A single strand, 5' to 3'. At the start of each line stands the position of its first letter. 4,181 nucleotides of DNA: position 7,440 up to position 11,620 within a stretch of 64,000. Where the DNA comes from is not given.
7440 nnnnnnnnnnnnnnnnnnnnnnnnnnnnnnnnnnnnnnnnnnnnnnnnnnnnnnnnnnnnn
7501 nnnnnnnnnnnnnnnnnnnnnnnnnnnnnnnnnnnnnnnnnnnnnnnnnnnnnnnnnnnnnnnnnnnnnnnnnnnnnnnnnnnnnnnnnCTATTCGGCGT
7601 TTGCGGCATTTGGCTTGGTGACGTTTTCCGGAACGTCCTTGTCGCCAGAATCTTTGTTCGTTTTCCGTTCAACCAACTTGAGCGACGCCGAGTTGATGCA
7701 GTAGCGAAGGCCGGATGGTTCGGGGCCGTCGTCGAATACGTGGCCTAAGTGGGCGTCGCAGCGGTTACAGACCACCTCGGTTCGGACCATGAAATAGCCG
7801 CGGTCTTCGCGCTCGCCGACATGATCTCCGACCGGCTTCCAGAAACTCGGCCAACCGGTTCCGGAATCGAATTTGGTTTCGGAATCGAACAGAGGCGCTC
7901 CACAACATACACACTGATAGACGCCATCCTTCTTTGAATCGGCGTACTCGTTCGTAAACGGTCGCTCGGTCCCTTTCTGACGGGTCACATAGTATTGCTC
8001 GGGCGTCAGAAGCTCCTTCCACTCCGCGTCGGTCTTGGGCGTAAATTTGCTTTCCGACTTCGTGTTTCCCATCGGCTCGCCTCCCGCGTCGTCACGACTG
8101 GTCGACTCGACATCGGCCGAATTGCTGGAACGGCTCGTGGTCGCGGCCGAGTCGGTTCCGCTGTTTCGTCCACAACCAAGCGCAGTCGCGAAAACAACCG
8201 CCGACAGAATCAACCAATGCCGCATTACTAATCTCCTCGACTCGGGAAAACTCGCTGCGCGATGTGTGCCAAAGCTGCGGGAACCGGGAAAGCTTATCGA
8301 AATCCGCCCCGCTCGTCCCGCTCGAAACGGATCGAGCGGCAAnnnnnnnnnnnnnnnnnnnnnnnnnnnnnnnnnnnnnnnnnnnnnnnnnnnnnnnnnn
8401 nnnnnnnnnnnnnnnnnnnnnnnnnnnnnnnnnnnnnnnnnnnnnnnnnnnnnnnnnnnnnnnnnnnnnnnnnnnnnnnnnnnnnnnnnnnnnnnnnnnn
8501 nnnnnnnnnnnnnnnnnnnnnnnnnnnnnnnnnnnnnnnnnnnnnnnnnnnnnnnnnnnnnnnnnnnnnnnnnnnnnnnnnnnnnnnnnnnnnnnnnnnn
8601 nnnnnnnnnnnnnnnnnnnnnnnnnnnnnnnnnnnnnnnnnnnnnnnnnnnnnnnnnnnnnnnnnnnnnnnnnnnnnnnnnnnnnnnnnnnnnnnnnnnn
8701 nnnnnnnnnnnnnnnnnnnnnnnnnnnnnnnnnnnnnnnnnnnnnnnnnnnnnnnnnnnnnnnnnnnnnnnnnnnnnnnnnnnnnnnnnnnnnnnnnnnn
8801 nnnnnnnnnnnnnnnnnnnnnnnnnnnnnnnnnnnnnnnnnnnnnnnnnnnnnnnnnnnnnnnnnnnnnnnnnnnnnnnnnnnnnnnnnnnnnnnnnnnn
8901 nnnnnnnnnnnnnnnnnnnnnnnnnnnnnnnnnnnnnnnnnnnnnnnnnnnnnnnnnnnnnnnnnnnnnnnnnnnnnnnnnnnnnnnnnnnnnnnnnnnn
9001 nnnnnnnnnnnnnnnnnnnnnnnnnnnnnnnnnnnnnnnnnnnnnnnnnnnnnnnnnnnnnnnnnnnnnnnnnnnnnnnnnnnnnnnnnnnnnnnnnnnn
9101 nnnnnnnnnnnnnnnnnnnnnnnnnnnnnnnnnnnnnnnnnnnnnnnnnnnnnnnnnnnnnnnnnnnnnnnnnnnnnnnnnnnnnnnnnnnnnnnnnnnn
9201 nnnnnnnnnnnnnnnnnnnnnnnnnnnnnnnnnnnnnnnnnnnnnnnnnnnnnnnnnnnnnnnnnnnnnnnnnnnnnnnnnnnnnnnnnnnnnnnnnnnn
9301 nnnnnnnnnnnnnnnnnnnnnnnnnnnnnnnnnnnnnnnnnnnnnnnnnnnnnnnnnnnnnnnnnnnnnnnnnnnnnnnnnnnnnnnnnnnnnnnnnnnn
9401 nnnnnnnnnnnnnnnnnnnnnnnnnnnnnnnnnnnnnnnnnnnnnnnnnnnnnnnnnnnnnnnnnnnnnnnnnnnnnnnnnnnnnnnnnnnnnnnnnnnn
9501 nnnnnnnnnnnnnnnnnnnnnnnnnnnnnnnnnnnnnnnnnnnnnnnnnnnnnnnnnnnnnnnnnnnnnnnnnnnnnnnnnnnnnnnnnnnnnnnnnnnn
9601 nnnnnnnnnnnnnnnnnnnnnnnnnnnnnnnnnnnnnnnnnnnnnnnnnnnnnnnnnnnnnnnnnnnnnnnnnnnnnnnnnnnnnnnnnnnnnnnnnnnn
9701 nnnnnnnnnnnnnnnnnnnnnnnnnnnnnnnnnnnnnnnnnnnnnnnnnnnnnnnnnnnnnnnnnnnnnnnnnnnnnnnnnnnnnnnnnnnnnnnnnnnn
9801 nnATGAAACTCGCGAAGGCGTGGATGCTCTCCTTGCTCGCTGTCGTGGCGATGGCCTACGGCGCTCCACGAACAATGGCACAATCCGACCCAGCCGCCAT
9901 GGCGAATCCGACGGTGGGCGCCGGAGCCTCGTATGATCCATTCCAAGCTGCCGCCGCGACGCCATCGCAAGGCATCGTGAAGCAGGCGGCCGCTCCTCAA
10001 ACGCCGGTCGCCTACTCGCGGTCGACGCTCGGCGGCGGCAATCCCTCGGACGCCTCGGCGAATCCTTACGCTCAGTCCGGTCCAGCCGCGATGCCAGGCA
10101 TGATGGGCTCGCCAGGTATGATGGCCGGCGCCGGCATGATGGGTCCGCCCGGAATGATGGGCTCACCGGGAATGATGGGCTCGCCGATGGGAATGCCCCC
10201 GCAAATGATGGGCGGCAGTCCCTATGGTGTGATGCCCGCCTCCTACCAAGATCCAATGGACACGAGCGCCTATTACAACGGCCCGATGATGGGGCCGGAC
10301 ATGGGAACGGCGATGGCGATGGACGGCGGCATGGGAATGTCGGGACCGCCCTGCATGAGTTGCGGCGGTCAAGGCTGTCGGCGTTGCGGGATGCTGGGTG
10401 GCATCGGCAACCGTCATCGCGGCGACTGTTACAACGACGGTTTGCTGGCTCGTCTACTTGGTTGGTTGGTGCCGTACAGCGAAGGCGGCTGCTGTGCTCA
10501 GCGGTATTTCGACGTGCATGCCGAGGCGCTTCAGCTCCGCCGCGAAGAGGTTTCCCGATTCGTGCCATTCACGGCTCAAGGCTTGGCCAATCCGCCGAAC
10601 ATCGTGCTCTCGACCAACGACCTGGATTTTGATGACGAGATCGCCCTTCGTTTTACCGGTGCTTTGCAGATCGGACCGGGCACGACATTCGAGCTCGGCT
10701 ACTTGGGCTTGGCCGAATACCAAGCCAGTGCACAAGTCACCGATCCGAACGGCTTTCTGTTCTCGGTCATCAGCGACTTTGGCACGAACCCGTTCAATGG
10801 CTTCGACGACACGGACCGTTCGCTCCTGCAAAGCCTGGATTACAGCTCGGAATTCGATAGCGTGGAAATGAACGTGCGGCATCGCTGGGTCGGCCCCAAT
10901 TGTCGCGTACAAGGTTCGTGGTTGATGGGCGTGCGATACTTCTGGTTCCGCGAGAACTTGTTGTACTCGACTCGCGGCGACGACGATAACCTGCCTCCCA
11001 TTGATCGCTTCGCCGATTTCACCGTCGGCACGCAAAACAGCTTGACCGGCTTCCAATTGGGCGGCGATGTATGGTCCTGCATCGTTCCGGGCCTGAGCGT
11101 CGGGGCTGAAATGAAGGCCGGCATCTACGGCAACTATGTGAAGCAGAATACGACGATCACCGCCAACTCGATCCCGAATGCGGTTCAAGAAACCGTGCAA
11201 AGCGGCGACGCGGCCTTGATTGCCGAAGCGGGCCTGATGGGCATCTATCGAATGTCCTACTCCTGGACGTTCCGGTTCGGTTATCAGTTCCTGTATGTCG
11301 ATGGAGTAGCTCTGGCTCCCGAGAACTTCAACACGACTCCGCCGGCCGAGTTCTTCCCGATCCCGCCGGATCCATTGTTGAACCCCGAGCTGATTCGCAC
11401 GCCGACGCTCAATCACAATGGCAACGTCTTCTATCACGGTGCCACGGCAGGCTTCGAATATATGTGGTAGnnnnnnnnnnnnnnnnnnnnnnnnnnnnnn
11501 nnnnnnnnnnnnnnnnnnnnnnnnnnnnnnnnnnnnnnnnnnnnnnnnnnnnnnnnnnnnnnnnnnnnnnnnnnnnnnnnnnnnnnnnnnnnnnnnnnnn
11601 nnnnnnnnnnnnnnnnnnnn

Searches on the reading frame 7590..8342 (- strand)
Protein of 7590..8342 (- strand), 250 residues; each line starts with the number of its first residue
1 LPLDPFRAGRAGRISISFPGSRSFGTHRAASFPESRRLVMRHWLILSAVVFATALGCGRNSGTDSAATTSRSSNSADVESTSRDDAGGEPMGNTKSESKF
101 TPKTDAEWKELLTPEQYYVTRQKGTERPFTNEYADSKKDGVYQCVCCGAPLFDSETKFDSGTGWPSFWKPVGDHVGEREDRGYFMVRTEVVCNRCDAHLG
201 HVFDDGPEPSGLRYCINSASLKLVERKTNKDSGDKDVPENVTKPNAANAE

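Call 88: search_protein_families(library=pfam, proteins=[window:7590-8342:-], max_evalue=0.0001)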
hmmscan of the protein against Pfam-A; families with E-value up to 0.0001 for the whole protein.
window:7590-8342:- (250 aa): 1 family
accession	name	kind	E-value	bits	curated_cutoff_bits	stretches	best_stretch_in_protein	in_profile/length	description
PF01641.26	SelR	-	6.7e-53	178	24.9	1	112-224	1-115/116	SelR domain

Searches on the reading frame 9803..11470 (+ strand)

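Call 88: search_protein_families(library=pfam, proteins=[window:9803-11470:+], max_evalue=0.0001)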
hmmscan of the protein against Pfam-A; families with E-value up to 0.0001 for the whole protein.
window:9803-11470:+ (555 aa): 1 family
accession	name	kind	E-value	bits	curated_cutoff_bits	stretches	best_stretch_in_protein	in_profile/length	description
PF07585.17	BBP7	-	1.1e-08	35.1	26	1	344-555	125-350/350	Putative beta barrel porin-7 (BBP7)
